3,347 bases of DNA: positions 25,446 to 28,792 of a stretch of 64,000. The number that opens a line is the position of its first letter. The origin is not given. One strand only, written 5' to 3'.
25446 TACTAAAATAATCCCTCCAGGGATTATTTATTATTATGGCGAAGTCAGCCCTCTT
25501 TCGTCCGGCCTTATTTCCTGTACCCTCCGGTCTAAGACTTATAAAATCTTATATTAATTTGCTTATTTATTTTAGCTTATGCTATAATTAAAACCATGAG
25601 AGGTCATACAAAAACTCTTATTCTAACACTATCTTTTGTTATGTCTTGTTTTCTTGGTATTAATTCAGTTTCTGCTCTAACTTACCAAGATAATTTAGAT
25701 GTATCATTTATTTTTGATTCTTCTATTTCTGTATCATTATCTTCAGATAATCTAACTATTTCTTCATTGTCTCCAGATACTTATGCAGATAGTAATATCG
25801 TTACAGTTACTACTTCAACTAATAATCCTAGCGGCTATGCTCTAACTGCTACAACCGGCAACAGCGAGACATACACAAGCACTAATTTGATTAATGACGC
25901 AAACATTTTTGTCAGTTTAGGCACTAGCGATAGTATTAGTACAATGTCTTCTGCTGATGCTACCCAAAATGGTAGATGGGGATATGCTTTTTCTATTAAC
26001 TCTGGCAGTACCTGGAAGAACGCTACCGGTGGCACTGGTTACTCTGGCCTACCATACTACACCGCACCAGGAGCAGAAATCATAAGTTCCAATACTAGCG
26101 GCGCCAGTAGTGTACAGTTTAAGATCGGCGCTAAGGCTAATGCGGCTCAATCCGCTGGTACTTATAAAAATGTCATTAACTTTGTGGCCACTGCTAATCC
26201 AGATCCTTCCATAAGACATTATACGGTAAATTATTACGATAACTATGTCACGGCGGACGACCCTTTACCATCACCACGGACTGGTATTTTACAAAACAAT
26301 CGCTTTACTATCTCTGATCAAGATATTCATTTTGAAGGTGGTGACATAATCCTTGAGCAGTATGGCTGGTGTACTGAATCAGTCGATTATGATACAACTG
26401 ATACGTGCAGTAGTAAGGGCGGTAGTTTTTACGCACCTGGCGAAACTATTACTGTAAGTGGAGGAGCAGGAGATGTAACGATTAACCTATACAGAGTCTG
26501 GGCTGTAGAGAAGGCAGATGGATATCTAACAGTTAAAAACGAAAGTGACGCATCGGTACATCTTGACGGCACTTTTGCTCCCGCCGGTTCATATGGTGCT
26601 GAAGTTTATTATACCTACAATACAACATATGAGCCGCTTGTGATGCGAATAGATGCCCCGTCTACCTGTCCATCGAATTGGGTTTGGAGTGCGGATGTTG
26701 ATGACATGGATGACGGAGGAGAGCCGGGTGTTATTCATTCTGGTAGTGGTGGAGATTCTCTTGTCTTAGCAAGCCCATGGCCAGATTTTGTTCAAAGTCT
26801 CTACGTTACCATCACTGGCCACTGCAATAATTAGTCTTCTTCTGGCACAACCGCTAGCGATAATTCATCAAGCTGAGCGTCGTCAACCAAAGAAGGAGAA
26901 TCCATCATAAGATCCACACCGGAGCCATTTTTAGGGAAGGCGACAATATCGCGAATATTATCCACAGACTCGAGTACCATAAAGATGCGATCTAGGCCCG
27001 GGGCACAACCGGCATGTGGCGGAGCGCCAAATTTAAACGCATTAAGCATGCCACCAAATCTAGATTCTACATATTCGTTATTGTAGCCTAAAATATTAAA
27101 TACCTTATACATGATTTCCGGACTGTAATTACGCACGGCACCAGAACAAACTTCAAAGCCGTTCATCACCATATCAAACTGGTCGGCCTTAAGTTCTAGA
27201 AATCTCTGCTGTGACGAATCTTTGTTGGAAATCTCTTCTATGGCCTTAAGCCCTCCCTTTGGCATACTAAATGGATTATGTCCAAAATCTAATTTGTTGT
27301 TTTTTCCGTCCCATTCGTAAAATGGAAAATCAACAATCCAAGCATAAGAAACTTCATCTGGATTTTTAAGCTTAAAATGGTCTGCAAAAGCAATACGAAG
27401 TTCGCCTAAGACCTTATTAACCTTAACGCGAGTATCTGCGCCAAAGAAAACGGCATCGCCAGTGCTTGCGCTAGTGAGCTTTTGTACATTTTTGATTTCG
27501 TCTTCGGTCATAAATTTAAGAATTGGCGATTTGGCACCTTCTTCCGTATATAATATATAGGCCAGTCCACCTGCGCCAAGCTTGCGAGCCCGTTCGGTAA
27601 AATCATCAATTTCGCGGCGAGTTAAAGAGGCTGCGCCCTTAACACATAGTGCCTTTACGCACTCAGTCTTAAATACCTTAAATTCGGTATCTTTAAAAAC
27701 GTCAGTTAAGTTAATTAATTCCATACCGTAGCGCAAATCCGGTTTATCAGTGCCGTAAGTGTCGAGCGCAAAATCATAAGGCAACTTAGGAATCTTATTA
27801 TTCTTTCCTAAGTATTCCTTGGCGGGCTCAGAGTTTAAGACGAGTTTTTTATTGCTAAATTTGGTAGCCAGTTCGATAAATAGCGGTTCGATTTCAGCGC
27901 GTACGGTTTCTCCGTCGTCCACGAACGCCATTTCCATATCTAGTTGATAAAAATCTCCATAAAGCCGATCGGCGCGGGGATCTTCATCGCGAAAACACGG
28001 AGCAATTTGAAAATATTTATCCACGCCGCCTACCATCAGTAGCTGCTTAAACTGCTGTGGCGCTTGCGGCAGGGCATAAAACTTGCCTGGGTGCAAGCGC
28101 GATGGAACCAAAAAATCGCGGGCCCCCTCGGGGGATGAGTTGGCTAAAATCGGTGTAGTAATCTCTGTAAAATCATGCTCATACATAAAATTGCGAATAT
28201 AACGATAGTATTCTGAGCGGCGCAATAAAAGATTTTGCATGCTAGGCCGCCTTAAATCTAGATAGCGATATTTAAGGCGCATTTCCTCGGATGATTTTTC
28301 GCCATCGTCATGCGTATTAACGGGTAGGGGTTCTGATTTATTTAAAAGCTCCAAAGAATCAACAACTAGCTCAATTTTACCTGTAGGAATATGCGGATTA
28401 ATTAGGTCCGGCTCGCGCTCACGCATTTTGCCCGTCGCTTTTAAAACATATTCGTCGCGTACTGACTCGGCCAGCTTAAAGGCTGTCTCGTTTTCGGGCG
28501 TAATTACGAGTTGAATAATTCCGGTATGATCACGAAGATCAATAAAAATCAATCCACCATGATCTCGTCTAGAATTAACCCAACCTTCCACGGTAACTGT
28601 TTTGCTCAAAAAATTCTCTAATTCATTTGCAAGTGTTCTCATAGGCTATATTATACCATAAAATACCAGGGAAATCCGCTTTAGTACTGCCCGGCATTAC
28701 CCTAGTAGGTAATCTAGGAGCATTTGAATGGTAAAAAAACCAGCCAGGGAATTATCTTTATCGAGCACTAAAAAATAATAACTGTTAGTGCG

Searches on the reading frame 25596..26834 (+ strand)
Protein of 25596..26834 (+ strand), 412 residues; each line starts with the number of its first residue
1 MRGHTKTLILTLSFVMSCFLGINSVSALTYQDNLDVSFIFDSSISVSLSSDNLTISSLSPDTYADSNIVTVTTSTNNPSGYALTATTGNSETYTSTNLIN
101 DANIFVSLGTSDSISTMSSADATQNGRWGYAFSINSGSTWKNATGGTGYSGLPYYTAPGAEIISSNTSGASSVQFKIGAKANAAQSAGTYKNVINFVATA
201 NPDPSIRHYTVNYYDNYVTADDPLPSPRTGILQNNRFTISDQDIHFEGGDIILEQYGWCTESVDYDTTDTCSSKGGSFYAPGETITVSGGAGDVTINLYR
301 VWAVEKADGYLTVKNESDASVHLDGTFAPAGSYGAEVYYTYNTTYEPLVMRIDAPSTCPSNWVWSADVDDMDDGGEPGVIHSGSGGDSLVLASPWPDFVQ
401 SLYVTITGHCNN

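Call 4: search_protein_families(library=pfam, proteins=[window:25596-26834:+], max_evalue=0.1)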
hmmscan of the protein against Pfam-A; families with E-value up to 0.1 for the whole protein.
window:25596-26834:+ (412 aa): 0 families

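Call 38: find_encoding_contigs(protein=window:25596-26834:+, flank=8000, max_places=8)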
Protein window:25596-26834:+ (412 aa): 3 contigs read that carry it; 2 places shown.
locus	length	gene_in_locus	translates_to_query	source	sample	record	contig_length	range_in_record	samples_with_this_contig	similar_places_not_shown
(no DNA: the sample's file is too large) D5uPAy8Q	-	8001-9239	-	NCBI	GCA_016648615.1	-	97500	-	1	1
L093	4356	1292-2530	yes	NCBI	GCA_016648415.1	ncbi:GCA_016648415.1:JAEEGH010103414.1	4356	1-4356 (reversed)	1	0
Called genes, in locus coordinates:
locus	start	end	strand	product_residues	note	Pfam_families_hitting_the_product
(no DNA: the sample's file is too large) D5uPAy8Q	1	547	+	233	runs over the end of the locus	PF20772:TACO1_YebC_N, PF01709:Transcrip_reg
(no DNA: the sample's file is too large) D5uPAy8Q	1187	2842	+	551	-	PF01656:CbiA (weak), PF06418:CTP_synth_N, PF00117:GATase, PF07722:Peptidase_C26 (faint)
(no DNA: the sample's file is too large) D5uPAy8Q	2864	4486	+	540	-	PF00437:T2SSE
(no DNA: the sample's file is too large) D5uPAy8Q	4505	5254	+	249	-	PF05148:Methyltransf_8 (faint), PF01209:Ubie_methyltran, PF13489:Methyltransf_23, PF08241:Methyltransf_11, PF08242:Methyltransf_12, PF13649:Methyltransf_25, PF13847:Methyltransf_31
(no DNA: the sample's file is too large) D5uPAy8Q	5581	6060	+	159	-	PF02082:Rrf2 (weak), PF08279:HTH_11, PF13280:WYL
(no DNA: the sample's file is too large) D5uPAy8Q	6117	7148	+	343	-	-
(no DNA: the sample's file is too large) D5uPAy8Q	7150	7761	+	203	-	PF01725:Ham1p_like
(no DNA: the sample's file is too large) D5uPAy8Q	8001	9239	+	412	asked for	-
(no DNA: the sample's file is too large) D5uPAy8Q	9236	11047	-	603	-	PF01336:tRNA_anti-codon, PF00152:tRNA-synt_2, PF02938:GAD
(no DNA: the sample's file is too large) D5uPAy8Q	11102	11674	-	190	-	PF00571:CBS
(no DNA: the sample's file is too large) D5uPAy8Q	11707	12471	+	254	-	PF13462:Thioredoxin_4, PF01323:DSBA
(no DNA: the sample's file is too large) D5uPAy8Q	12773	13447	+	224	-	-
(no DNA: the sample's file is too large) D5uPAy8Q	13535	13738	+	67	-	-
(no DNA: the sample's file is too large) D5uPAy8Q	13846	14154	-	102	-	-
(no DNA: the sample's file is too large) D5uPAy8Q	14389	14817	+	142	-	-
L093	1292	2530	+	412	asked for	-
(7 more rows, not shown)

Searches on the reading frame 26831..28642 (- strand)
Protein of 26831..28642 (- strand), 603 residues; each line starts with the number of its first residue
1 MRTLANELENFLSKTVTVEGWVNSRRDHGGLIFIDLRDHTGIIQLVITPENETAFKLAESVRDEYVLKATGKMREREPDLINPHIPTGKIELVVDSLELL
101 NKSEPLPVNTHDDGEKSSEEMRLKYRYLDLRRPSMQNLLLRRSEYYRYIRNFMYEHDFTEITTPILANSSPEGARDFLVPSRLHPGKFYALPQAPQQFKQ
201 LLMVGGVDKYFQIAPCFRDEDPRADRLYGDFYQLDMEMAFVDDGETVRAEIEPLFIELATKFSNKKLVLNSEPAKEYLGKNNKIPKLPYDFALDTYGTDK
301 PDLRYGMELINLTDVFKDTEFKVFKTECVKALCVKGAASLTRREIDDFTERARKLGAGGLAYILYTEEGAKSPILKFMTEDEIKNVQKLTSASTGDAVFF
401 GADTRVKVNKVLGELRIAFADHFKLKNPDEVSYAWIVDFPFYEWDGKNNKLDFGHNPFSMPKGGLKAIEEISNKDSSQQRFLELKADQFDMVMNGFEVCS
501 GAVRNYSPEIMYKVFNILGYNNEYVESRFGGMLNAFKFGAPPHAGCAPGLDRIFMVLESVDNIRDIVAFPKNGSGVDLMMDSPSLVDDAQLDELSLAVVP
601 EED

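Call 35: list_cluster_members(proteins=[window:26831-28642:-, window:18782-20437:+, window:23712-24743:+, window:24745-25356:+, window:23176-23655:+, window:25596-26834:+])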
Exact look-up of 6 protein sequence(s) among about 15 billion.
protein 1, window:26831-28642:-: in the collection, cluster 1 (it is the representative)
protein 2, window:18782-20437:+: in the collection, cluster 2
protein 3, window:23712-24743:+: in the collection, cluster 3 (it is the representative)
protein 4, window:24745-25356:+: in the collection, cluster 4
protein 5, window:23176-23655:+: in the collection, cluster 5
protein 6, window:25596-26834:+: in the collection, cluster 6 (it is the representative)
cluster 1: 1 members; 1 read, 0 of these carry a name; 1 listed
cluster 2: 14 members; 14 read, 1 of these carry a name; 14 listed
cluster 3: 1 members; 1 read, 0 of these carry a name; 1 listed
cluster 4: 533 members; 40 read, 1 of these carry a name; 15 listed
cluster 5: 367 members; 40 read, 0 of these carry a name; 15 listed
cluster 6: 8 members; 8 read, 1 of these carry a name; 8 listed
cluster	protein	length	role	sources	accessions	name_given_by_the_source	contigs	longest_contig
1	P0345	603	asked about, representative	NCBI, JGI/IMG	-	-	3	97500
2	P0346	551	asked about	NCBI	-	-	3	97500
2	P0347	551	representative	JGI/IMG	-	-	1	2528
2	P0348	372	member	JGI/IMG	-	-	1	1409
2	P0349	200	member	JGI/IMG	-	CTP synthase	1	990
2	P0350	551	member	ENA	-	-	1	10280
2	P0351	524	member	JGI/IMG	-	-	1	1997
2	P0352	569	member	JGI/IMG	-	-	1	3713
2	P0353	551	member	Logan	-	-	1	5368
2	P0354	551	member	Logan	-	-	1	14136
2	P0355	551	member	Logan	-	-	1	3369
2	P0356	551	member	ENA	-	-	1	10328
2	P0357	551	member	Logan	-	-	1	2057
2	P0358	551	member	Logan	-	-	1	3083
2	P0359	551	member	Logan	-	-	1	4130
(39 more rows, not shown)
